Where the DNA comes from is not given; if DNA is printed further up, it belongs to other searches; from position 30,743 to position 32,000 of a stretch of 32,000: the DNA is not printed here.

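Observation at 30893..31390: HisB phosphatase (HAD) domain has lost its catalytic residues while the IGP-dehydratase domain is intact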

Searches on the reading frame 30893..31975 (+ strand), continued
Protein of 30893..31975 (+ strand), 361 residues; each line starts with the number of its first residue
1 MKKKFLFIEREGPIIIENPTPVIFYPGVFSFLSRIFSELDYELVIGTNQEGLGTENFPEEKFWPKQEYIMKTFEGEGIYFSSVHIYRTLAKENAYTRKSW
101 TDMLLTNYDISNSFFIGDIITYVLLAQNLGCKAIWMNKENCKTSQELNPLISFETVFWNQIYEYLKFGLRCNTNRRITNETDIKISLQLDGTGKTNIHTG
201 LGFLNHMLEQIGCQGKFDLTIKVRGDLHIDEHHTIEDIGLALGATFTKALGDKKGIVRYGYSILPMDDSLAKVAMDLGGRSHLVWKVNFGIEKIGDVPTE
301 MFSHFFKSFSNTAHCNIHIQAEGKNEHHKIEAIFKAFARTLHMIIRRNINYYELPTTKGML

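Call 18: find_related_loci(query=window:30893-31975:+, collection=genome_contigs, flank=6000)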
Query window:30893-31975:+ (361 aa) in genome_contigs; peptide patterns used: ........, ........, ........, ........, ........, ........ (x = any residue, [..] = any of these).
600 stretches matched a pattern (row limit reached: there are more); 590 encode a relative of the query (tblastn E <= 1e-3); the best 80 are kept; 80 distinct loci.
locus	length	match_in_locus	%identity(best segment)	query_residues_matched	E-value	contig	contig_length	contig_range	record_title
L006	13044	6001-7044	92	8-360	0e+0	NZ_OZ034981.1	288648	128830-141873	Candidatus Walczuchella endosymbiont of Icerya purchasi isolate 54819 chromosome 1, complete sequence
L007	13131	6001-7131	55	3-361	2e-136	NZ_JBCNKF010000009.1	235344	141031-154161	MAG: Chitinophaga sp. isolate SMAGNO16 Contig9, whole genome shotgun sequence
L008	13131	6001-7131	55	3-361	3e-136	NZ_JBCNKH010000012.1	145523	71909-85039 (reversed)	MAG: Chitinophaga sp. isolate SMAGNO18 Contig12, whole genome shotgun sequence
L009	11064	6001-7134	57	3-361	1e-134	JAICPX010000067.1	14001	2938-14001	MAG: Chitinophagaceae bacterium isolate TY_HY_2_bin.2 k141_1033175_length_14001_cov_9.0000, whole genome shotgun sequenc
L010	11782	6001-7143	54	1-361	2e-133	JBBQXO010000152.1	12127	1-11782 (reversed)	MAG: Chitinophagales bacterium isolate Co_metawrap_2121 Cmw_2121_k141_28875785_length_12127_cov_25.9917, whole genome sh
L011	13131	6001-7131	56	3-361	4e-133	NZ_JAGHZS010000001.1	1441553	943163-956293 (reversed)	MAG: Chitinophaga sp. isolate BIN2 scaffold1_cov0, whole genome shotgun sequence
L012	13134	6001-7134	55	3-361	6e-133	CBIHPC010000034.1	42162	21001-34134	MAG TPA_asm: uncultured Niastella sp. isolate SRR18156214_maxbin2_6 genome assembly, contig: ERZ27336874.210, whole geno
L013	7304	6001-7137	54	3-361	6e-132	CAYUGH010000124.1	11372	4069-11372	MAG TPA_asm: uncultured Chitinophagaceae bacterium isolate SRP344714_co2_36 genome assembly, contig: NODE_14994_length_1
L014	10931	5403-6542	53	1-361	1e-131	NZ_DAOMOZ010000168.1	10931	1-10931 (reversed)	MAG: Agriterribacter sp. isolate AMR_MDS_5873 NODE_2571_length_10931_cov_5.053788, whole genome shotgun sequence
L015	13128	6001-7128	54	3-361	2e-131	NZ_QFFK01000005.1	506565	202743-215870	Chitinophaga deserti strain XJ-2 Scaffold5, whole genome shotgun sequence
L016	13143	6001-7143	53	1-361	1e-130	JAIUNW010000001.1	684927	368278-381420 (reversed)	MAG: Bacteroidetes bacterium isolate CHIT2 spades-bin.14~NODE_23_length_684927_cov_2.82015, whole genome shotgun sequenc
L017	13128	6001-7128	55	3-361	9e-131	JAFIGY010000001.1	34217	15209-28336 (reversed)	MAG: Chitinophaga niabensis isolate HJP_bin28 k141_1778, whole genome shotgun sequence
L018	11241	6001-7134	55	3-361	5e-130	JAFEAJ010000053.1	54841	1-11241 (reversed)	MAG: Bacteroidetes bacterium isolate SZAS TMP-42 BACT-TMP-10__53__length-54841, whole genome shotgun sequence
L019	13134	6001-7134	53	3-361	1e-129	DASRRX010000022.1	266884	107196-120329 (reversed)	MAG TPA_asm: Puia sp. isolate SMAG_U5183 k141_1088730, whole genome shotgun sequence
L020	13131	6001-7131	53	3-361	4e-129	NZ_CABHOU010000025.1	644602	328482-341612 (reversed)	MAG: uncultured Chitinophaga sp. isolate Chitinophaga_sp_nbed36b11, whole genome shotgun sequence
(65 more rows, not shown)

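Call 33: list_cluster_members(proteins=[P0001, P0002])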
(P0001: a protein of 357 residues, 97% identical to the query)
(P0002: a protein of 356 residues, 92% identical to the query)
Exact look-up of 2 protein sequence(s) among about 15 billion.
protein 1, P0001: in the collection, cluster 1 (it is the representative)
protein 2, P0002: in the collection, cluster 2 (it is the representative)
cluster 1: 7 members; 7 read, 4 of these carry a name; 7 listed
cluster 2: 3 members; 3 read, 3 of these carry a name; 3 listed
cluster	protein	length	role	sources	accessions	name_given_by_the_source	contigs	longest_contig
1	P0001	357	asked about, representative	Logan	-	-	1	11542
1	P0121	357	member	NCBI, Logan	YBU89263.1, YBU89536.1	MAG: imidazoleglycerol-phosphate dehydratase HisB [Candidatus Walczuchella ...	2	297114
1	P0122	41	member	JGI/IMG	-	hypothetical protein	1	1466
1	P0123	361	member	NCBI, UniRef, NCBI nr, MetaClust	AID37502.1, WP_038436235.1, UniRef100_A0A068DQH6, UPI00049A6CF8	imidazoleglycerol-phosphate dehydratase HisB [Candidatus Walczuchella monophlebidarum] | Imidazoleglycerol-phosphate dehydratase n=1 Tax=Candidatus Walczuchella monophlebidarum ... | status=active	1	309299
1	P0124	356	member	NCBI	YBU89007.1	MAG: imidazoleglycerol-phosphate dehydratase HisB [Candidatus Walczuchella ...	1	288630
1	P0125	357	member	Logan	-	-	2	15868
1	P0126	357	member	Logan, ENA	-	-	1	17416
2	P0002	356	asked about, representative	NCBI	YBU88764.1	MAG: imidazoleglycerol-phosphate dehydratase HisB [Candidatus Walczuchella ...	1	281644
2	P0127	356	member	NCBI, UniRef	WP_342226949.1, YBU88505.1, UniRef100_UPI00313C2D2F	imidazoleglycerol-phosphate dehydratase HisB [Candidatus Walczuchella endosymbiont of ... | imidazoleglycerol-phosphate dehydratase HisB n=1 Tax=Candidatus Walczuchella endosymbiont ...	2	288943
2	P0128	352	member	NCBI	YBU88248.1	MAG: imidazoleglycerol-phosphate dehydratase HisB [Candidatus Walczuchella ...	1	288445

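Call 36: find_encoding_contigs(protein=P0126, flank=8000, max_places=1)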
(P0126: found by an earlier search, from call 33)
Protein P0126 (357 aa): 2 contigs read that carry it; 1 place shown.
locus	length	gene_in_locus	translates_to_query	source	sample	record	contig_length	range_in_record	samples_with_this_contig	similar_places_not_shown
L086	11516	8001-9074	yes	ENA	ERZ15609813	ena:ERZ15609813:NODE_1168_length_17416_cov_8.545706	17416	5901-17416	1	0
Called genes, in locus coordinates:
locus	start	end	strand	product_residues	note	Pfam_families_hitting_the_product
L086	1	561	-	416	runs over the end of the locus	PF00275:EPSP_synthase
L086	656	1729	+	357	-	PF00793:DAHP_synth_1, PF01817:CM_2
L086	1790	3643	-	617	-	PF04760:IF2_N, PF00009:GTP_EFTU, PF00025:Arf (weak), PF01926:MMR_HSR1 (weak), PF22042:EF-G_D2, PF03144:GTP_EFTU_D2 (faint), PF11987:IF-2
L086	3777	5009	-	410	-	PF08529:NusA_N, PF13184:KH_NusA_1st, PF26594:KH_NusA_2nd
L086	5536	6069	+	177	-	PF10150:RNase_E_G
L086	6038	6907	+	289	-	PF10150:RNase_E_G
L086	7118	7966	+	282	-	PF01634:HisG, PF08029:HisG_C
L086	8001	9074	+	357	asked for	PF00475:IGPD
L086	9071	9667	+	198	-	PF00117:GATase, PF01174:SNO (weak)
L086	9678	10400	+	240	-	PF00977:His_biosynth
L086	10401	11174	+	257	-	PF00977:His_biosynth, PF03060:NMO (faint)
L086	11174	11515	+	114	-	?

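Call 37: find_encoding_contigs(protein=P0128, flank=8000, max_places=1)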
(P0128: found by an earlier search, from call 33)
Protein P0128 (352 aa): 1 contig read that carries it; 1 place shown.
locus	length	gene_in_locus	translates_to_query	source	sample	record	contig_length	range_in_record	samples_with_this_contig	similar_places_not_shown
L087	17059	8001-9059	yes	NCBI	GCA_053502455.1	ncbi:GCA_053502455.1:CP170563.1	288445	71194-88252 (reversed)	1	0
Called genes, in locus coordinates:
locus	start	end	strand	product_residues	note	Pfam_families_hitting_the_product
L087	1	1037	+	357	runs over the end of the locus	PF00793:DAHP_synth_1, PF01817:CM_2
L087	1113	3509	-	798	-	-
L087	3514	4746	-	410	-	PF08529:NusA_N, PF13184:KH_NusA_1st, PF00013:KH_1 (faint), PF26594:KH_NusA_2nd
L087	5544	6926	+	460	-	PF10150:RNase_E_G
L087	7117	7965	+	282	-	PF01634:HisG, PF08029:HisG_C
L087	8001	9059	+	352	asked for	PF00475:IGPD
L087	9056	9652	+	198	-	PF00117:GATase, PF01174:SNO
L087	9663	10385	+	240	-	PF00977:His_biosynth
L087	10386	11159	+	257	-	PF00977:His_biosynth, PF03060:NMO (faint), PF01180:DHO_dh (faint)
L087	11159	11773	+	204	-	PF01502:PRA-CH, PF01503:PRA-PH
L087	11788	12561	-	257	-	PF00398:RrnaAD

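Call 38: find_encoding_contigs(protein=P0124, flank=8000, max_places=1)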
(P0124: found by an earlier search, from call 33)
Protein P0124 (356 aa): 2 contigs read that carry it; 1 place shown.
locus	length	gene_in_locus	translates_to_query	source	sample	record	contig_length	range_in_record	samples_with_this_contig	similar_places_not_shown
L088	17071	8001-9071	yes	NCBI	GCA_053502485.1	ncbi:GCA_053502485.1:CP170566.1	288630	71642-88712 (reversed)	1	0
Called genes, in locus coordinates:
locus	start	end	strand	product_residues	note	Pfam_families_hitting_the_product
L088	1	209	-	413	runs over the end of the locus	PF00275:EPSP_synthase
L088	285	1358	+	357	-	PF00793:DAHP_synth_1, PF01817:CM_2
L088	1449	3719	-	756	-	PF04760:IF2_N, PF00025:Arf (weak), PF00009:GTP_EFTU, PF01926:MMR_HSR1 (weak), PF22042:EF-G_D2, PF03144:GTP_EFTU_D2 (faint), PF11987:IF-2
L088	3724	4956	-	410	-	PF08529:NusA_N, PF13184:KH_NusA_1st, PF26594:KH_NusA_2nd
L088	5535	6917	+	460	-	PF10150:RNase_E_G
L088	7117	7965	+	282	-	PF01634:HisG, PF08029:HisG_C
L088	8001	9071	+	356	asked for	PF00475:IGPD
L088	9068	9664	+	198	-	PF00117:GATase, PF01174:SNO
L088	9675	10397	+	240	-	PF00977:His_biosynth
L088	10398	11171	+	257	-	PF00977:His_biosynth, PF03060:NMO (faint)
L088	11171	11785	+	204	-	PF01502:PRA-CH, PF01503:PRA-PH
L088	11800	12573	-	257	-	PF00398:RrnaAD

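Call 63: predict_structure(alignment_id=A2)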
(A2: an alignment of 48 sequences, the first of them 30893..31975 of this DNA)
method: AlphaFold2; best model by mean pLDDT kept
length: 361 residues; sequences in the alignment: 48
mean_pLDDT: 87.0   pTM: 0.71
mean pLDDT of the five models: 87.0, 85.2, 84.8, 84.5, 82.2
residues with pLDDT >= 90: 200; 70-90: 132; 50-70: 21; < 50: 8
segments of 3 or more residues with pLDDT < 50: 91-94, 98-100
pLDDT, mean of each block of 10 residues (from residue 1): 85 84 93 92 86 80 90 95 73 49 62 89 83 87 75 89 84 90 93 92 95 96 77 91 95 86 96 92 96 93 97 96 97 98 86 74 70
secondary structure, 60 per line:
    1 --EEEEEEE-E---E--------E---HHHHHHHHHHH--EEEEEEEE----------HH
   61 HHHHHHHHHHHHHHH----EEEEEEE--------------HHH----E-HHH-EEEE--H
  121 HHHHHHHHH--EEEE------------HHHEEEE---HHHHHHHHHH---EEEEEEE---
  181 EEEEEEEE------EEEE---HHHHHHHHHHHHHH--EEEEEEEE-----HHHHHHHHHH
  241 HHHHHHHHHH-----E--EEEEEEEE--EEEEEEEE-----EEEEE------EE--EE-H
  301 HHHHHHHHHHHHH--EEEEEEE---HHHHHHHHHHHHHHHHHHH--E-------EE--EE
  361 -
elements in order: E3-9 H28-38 E41-48 H59-75 E80-86 E114-117 H120-129 E132-135 E151-154 H158-167 E171-177 E181-188 E195-198 H202-215 E218-225 H231-250 E259-266 E269-276 E282-286 H300-313 E316-322 H326-344

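Call 65: fold_search(model_id=the predicted structure, library=pdb)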
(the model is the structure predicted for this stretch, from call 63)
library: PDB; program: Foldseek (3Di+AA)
matches with E <= 10: 1268; with E <= 0.001: 60
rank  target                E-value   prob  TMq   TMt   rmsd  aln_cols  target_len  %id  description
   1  6fwh_A                1.5e-23  1.00  0.52  0.94   1.6       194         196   41  Acanthamoeba IGPD in complex with R-C348 to 1.7A resolution (released 2018-07-18)
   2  6fwh_B                6.1e-23  1.00  0.51  0.94   1.3       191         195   41  Acanthamoeba IGPD in complex with R-C348 to 1.7A resolution (released 2018-07-18)
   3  8qax_B                2.5e-22  1.00  0.49  0.96   0.9       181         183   43  Medicago truncatula HISN5 (IGPD) in complex with MN, FMT, GOL and TRS (released 2024-04-10)
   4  6fwh_E                5.2e-22  1.00  0.51  0.94   1.3       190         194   41  Acanthamoeba IGPD in complex with R-C348 to 1.7A resolution (released 2018-07-18)
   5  2f1d_A                7.5e-22  1.00  0.49  0.96   0.9       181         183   42  X-Ray Structure of imidazoleglycerol-phosphate dehydratase (released 2006-01-24)
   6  8qaw_E                1.2e-21  1.00  0.50  0.96   1.0       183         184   43  Medicago truncatula HISN5 (IGPD) in complex with MN, IMD, EDO, FMT, GOL and TRS (released 2024-04-10)
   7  4mu3                  1.3e-21  1.00  0.50  0.95   1.1       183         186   41  The form A structure of an E21Q catalytic mutant of A. thaliana IGPD2 in complex with Mn2+ and a mixture of its substrat (released 2014-09-24)
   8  7oj5_A                1.5e-21  1.00  0.49  0.95   1.1       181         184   42  Cryo-EM structure of Medicago truncatula HISN5 protein (released 2021-06-02)
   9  8qaw_A                2.3e-21  1.00  0.50  0.96   1.1       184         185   43  Medicago truncatula HISN5 (IGPD) in complex with MN, IMD, EDO, FMT, GOL and TRS (released 2024-04-10)
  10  4mu4                  2.6e-21  1.00  0.52  0.93   1.7       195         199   40  The form B structure of an E21Q catalytic mutant of A. thaliana IGPD2 in complex with Mn2+ and its substrate, 2R3S-IGP,  (released 2014-09-24)
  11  4mu0                  2.7e-21  1.00  0.50  0.96   1.1       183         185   42  The structure of wt A. thaliana IGPD2 in complex with Mn2+ and 1,2,4-triazole at 1.3 A resolution (released 2014-09-24)
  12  5ekw                  6.4e-21  1.00  0.51  0.94   1.4       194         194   41  A. thaliana IGPD2 in complex with the racemate of the triazole-phosphonate inhibitor, C348 (released 2016-10-05)
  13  4qnj                  7.3e-21  1.00  0.49  0.96   1.0       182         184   42  The structure of wt A. thaliana IGPD2 in complex with Mn2+ and formate at 1.3A resolution (released 2015-06-24)
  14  5el9                  9.9e-21  1.00  0.52  0.93   1.7       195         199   41  A. thaliana IGPD2 in complex with the triazole-phosphonate inhibitor, (S)-C348, to 1.1A resolution (released 2016-10-05)
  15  6ezm_A                1.1e-20  1.00  0.51  0.86   1.9       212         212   36  Imidazoleglycerol-phosphate dehydratase from Saccharomyces cerevisiae (released 2018-02-07)
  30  2fps_A                8.3e-11  1.00  0.35  0.75   4.7       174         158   31  Crystal structure of the N-terminal domain of E.coli HisB- Apo Ca model. (released 2006-09-05)
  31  2fpr_A                1.4e-10  1.00  0.35  0.75   4.8       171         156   29  Crystal structure the N-terminal domain of E. coli HisB. Apo Mg model. (released 2006-09-05)
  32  2fpr_B                1.6e-10  1.00  0.36  0.77   3.3       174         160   29  Crystal structure the N-terminal domain of E. coli HisB. Apo Mg model. (released 2006-09-05)
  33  2fps_B                3.8e-10  1.00  0.37  0.77   3.3       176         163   29  Crystal structure of the N-terminal domain of E.coli HisB- Apo Ca model. (released 2006-09-05)
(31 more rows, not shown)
